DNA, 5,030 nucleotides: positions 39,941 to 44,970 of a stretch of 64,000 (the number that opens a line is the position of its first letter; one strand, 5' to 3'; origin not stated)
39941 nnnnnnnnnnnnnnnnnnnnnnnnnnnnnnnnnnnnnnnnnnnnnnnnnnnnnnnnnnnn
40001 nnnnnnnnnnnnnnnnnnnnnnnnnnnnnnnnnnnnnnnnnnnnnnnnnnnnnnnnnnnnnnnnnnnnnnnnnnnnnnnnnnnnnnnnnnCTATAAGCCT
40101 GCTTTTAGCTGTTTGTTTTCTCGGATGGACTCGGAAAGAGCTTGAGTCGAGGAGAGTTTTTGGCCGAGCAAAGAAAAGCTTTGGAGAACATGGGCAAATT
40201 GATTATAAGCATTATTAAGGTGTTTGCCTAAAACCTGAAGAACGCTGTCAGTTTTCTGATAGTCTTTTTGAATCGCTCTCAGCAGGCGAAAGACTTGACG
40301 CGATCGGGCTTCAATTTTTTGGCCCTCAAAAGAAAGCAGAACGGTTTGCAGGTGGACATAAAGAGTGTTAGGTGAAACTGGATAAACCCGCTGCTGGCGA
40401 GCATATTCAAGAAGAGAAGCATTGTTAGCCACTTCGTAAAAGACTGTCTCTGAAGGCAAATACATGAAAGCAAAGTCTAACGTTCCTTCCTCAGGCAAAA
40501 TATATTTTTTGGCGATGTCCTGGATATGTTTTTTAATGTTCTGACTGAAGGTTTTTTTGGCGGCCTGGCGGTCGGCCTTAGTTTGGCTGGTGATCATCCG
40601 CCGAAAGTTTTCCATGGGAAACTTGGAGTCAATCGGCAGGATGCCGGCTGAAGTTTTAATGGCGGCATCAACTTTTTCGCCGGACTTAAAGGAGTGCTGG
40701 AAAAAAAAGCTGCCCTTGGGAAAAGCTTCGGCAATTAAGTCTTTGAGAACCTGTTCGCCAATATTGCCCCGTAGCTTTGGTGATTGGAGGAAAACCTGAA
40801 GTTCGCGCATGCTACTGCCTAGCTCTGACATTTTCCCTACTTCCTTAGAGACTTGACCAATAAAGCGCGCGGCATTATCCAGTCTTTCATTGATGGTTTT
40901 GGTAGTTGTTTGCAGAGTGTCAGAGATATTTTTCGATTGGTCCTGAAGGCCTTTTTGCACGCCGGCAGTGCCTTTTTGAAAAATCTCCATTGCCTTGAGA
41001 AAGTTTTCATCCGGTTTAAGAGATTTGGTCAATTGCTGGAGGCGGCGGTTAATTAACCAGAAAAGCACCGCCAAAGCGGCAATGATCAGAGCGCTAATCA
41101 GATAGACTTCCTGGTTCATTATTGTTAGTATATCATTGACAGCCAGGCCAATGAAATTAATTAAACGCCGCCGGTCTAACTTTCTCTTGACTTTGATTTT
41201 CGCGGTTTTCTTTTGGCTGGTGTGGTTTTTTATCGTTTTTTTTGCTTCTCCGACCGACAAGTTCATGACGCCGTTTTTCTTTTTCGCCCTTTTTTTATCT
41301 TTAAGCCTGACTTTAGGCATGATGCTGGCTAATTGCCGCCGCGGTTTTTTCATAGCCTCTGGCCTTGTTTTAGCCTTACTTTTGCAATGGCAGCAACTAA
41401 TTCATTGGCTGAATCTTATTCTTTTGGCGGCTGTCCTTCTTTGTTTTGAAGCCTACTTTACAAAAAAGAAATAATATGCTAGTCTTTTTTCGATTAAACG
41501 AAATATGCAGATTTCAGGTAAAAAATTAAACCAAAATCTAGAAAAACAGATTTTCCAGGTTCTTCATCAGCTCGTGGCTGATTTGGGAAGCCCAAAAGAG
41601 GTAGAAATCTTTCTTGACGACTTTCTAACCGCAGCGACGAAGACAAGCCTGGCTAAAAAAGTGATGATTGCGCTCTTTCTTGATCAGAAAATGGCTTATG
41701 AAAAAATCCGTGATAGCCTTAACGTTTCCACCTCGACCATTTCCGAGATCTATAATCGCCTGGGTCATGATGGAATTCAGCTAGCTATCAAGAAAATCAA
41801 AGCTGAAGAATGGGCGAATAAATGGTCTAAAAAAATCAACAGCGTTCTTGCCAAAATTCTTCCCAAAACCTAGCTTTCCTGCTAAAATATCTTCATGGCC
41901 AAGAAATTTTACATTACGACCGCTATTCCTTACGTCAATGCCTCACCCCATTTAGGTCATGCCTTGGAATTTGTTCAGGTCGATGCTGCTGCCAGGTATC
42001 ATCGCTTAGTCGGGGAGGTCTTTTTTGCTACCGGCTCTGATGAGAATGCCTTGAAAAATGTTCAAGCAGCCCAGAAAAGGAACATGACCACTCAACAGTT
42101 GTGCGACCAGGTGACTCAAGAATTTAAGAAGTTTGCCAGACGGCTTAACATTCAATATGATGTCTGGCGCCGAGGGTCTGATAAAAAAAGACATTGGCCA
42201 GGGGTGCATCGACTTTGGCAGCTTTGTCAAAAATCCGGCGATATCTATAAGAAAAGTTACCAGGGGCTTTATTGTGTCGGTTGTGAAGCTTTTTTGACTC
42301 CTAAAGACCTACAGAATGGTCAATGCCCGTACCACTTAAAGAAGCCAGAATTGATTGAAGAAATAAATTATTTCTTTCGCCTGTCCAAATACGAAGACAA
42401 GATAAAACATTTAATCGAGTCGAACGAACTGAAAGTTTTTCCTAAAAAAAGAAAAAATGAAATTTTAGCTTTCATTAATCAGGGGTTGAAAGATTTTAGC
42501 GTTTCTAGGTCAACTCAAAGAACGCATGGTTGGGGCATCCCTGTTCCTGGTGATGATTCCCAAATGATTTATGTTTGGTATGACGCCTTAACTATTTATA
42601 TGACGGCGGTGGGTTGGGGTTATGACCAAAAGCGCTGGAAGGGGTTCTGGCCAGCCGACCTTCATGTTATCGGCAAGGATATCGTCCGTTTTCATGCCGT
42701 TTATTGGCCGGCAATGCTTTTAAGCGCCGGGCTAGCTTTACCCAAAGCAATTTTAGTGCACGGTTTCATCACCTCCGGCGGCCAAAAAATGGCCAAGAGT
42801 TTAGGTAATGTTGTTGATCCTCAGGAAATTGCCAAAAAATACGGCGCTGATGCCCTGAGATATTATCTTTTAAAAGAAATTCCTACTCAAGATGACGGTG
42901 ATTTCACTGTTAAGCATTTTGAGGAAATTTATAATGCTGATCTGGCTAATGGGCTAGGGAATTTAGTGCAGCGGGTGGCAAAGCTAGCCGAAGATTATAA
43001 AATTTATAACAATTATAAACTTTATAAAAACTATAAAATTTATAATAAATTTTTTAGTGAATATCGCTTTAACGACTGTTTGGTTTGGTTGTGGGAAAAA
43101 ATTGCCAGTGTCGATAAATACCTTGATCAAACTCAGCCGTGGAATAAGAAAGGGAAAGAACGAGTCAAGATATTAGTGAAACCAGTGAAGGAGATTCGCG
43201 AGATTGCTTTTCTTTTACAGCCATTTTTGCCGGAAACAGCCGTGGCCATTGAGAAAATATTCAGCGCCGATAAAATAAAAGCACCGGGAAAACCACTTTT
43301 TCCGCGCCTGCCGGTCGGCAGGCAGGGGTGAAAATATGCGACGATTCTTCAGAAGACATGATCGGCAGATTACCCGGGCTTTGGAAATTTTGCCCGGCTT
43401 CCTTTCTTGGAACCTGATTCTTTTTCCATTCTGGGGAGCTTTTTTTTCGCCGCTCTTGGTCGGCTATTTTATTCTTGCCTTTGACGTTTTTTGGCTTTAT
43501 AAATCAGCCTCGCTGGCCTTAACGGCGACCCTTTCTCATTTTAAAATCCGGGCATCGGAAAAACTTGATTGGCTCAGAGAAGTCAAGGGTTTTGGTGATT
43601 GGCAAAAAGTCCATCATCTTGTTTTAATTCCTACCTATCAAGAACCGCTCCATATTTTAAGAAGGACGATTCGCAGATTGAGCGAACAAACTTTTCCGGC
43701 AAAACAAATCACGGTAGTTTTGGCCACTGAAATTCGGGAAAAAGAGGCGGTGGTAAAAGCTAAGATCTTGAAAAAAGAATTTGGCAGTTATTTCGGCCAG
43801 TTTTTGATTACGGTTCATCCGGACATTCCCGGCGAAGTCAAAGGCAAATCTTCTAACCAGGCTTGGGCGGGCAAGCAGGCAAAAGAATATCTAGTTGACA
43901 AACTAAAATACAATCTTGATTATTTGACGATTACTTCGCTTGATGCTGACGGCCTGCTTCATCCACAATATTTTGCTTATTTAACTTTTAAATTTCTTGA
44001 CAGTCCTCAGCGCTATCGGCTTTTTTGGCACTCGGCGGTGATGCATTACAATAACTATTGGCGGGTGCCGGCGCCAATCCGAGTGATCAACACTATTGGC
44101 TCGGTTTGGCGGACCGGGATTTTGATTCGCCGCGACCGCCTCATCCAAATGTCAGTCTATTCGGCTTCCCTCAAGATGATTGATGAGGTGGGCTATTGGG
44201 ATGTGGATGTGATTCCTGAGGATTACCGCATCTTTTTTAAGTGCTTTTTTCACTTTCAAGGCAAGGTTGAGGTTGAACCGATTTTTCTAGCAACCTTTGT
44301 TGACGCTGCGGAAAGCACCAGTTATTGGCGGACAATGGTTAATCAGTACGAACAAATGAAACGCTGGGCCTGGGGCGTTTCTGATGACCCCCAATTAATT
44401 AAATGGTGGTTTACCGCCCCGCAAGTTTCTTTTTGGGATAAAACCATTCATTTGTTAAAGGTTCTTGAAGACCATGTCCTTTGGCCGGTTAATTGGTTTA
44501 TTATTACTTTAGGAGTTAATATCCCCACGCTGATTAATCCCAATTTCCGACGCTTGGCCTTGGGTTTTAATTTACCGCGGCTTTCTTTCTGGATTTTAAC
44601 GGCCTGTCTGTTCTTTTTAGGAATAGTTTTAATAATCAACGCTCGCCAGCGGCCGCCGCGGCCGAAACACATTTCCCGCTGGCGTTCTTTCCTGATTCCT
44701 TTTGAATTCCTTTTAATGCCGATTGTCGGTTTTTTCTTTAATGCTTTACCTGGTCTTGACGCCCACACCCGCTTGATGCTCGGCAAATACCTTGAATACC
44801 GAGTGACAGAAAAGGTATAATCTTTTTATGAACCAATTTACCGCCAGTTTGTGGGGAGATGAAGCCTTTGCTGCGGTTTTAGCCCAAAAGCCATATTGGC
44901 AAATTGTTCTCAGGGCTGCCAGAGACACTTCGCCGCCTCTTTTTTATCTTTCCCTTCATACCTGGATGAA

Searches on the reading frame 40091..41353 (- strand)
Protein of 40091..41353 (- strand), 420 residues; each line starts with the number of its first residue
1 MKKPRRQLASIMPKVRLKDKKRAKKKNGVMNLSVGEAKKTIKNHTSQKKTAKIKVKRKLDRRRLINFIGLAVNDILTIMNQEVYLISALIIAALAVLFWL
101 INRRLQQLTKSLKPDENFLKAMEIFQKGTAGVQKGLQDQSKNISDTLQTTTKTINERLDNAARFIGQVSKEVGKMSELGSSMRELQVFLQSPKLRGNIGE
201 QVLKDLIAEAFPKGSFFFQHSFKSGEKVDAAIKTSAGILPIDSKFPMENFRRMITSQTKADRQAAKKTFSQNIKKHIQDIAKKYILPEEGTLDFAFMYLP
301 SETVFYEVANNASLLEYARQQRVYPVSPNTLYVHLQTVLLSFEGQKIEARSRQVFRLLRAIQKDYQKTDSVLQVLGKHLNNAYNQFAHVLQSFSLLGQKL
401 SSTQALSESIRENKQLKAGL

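Call 27: search_protein_families(library=pfam, proteins=[window:40091-41353:-], max_evalue=0.001)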
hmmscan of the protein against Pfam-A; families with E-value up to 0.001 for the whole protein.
window:40091-41353:- (420 aa): 2 families
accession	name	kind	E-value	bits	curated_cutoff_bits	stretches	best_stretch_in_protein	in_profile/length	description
PF02646.22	RmuC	-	4.2e-54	184.1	26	1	136-408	3-276/291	RmuC family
PF06103.16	DUF948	-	0.00068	20.2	37.2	0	86-185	1-87/89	Bacterial protein of unknown function (DUF948)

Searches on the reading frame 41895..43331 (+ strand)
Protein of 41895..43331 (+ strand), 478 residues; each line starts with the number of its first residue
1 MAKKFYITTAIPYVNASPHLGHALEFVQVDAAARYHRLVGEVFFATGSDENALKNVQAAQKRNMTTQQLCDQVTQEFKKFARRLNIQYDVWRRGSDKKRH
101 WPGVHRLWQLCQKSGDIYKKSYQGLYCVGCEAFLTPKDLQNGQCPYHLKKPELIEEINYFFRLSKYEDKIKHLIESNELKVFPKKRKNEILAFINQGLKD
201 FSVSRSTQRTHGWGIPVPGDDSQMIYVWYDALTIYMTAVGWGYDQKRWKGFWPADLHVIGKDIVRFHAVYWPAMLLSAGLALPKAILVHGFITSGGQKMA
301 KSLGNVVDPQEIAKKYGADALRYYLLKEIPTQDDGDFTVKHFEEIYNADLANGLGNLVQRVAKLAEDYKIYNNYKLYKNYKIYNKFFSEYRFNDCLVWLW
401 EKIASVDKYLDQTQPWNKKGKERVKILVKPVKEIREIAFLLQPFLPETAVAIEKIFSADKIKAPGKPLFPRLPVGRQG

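Call 28: search_protein_families(library=pfam, proteins=[window:41895-43331:+], max_evalue=0.001)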
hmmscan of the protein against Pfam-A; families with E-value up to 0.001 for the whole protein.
window:41895-43331:+ (478 aa): 4 families
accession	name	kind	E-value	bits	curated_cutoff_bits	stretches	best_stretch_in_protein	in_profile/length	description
PF09334.17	tRNA-synt_1g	-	2.2e-104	349.8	20.1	2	130-361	155-390/391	tRNA synthetases class I (M)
PF00133.28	tRNA-synt_1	-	1e-29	104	22.7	2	222-328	296-405/414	tRNA synthetases class I (I, L, M and V)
PF01406.26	tRNA-synt_1e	-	2.8e-13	50.4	27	2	255-327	209-282/301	tRNA synthetases class I (C) catalytic domain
PF01921.24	tRNA-synt_1f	-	0.00072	19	27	0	282-343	266-326/360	tRNA synthetases class I (K)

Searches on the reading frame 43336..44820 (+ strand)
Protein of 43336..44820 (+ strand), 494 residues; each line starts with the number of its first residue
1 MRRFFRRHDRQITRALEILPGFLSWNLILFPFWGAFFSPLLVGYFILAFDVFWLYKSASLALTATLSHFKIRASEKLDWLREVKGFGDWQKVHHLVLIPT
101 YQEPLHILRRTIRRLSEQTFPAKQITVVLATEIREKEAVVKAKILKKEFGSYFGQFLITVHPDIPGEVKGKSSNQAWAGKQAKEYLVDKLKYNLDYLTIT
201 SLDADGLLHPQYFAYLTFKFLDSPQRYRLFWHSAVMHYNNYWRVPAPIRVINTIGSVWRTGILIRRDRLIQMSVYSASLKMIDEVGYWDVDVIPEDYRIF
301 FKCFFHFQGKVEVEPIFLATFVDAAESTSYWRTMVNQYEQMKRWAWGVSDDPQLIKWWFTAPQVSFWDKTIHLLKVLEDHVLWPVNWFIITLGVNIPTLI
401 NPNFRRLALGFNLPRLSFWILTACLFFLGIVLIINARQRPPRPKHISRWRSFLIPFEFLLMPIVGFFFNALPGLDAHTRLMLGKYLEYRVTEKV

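Call 27: search_protein_families(library=pfam, proteins=[window:43336-44820:+], max_evalue=0.001)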
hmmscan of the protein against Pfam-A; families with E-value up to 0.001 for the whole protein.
window:43336-44820:+ (494 aa): 1 family
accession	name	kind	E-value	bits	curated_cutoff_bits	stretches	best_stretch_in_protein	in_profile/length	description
PF13632.12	Glyco_trans_2_3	-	2.8e-07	31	27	1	199-426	2-193/198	Glycosyl transferase family group 2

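Call 49: search_protein_families(library=ncbifam, proteins=[window:43336-44820:+], max_evalue=0.01)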
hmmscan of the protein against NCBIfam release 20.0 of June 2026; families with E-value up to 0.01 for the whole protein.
window:43336-44820:+ (494 aa): 1 family
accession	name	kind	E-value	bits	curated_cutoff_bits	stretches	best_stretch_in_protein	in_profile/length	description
TIGR03937.1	PgaC_IcaA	equivalog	0.0012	17.9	422.3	0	199-435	129-354/407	poly-beta-1,6-N-acetyl-D-glucosamine synthase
